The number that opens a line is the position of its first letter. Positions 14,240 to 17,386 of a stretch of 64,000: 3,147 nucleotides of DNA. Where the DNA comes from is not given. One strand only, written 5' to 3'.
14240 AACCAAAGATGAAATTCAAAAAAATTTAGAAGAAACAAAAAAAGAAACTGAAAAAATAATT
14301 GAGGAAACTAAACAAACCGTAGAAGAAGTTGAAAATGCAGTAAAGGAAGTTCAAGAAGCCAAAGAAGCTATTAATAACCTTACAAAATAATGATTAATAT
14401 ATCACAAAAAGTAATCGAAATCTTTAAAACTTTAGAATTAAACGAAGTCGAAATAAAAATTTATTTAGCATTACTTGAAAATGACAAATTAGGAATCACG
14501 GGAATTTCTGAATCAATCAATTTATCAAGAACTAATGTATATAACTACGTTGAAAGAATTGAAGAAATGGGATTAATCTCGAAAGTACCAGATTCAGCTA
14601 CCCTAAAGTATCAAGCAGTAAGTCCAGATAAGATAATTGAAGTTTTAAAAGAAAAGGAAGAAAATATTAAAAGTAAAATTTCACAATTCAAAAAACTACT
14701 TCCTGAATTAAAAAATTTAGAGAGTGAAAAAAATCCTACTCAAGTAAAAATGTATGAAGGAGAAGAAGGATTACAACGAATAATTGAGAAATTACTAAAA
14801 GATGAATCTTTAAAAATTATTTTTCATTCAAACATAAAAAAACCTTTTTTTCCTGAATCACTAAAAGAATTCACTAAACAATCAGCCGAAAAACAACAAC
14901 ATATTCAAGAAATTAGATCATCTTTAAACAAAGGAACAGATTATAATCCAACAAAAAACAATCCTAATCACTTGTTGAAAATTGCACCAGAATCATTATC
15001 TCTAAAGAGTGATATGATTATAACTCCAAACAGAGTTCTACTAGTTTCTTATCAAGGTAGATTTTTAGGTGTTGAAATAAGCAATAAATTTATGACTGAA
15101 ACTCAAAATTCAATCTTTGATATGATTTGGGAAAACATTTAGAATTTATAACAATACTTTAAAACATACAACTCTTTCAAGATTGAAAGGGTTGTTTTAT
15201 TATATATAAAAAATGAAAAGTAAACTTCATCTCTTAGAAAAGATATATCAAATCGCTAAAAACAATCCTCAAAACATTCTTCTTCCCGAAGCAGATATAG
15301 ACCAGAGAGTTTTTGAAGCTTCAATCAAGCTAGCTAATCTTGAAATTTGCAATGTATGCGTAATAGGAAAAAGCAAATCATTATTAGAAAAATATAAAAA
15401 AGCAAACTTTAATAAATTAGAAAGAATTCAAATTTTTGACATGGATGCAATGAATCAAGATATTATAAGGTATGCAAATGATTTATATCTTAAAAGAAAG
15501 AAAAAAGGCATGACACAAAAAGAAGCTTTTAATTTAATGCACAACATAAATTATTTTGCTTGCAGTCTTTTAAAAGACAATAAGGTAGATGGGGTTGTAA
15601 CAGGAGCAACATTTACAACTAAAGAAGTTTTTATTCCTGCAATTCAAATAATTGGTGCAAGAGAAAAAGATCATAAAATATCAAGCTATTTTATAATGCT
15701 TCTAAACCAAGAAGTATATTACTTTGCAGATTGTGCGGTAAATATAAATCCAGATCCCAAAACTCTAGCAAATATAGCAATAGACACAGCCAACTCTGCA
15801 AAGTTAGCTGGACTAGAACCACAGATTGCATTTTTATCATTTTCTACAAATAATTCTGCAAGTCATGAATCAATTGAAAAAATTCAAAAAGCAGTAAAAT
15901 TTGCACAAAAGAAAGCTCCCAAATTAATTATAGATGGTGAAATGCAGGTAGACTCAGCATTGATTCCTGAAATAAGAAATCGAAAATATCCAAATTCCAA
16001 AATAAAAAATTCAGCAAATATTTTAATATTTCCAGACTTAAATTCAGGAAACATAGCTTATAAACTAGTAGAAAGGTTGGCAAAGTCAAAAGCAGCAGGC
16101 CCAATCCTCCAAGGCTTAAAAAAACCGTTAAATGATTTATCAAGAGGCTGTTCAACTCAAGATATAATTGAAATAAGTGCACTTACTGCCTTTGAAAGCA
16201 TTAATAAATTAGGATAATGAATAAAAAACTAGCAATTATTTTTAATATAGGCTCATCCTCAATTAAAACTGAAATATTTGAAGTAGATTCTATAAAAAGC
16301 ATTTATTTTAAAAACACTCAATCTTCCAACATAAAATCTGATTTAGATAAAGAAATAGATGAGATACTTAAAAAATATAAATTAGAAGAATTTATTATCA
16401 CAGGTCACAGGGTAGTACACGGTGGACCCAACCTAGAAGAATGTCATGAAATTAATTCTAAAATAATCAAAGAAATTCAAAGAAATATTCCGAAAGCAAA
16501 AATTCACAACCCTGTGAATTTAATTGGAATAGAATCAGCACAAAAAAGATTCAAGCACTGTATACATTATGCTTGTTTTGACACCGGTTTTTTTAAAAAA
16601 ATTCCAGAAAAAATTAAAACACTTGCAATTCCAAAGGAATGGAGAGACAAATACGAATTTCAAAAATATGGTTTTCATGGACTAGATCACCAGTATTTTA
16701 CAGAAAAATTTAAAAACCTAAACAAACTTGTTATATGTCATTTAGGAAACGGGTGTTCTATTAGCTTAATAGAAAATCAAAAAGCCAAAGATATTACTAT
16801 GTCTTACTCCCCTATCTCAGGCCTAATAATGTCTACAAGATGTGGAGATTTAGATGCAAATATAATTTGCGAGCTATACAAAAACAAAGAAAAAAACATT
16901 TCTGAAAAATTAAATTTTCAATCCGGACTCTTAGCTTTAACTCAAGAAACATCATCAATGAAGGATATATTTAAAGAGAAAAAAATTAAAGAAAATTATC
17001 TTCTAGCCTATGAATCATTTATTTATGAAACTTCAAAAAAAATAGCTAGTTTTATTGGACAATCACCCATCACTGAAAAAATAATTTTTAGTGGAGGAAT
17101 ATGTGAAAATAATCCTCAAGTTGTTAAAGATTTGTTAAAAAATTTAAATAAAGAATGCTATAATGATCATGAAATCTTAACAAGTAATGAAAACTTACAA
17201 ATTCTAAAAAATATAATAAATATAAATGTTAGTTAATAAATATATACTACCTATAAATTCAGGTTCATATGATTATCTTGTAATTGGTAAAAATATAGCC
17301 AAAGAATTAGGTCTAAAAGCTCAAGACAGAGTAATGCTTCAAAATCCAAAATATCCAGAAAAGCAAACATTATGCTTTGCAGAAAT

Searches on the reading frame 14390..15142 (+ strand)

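Call 54: search_protein_families(library=pfam, proteins=[window:14390-15142:+], max_evalue=0.001)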
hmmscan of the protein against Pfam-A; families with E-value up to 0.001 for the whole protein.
window:14390-15142:+ (250 aa): 3 families
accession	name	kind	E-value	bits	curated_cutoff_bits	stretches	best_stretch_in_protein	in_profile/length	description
PF01978.25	TrmB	-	1.2e-14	54.3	25.6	1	14-79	3-67/68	Sugar-specific transcriptional regulator TrmB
PF13412.12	HTH_24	-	8.5e-07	28.9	21.9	1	17-63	1-47/48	Winged helix-turn-helix DNA-binding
PF08279.18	HTH_11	-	0.0002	21.6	25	0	23-62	4-44/55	HTH domain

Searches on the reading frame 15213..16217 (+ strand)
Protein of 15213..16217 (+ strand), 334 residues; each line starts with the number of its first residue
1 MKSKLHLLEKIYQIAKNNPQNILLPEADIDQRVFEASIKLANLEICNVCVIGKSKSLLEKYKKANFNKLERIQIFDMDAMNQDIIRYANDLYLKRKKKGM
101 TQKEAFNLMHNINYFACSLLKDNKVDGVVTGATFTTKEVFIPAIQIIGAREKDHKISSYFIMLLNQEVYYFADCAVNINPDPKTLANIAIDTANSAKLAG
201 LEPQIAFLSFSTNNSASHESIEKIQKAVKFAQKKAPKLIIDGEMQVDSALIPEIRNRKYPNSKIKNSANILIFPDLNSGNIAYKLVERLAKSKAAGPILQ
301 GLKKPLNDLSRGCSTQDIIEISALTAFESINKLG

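Call 54: search_protein_families(library=pfam, proteins=[window:15213-16217:+], max_evalue=0.001)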
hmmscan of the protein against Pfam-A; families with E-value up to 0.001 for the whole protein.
window:15213-16217:+ (334 aa): 1 family
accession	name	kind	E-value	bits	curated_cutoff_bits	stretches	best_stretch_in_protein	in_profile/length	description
PF01515.24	PTA_PTB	-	4.6e-104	348.7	24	1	7-326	2-319/319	Phosphate acetyl/butaryl transferase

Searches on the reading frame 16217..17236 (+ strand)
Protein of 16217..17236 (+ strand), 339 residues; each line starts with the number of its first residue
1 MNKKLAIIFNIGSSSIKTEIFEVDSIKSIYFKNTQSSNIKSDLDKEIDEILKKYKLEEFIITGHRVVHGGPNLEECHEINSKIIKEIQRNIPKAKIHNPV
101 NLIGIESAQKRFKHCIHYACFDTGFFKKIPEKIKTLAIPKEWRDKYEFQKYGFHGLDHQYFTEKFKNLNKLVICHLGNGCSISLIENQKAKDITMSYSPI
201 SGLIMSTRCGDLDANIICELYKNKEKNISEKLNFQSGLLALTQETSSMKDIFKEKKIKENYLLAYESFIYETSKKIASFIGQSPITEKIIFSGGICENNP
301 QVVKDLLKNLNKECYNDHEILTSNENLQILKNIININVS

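Call 54: search_protein_families(library=pfam, proteins=[window:16217-17236:+], max_evalue=0.001)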
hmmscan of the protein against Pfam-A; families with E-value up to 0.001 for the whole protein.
window:16217-17236:+ (339 aa): 1 family
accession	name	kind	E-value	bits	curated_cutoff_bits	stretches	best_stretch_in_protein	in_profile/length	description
PF00871.23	Acetate_kinase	-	1.7e-66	224.9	22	1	47-312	68-349/392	Acetokinase family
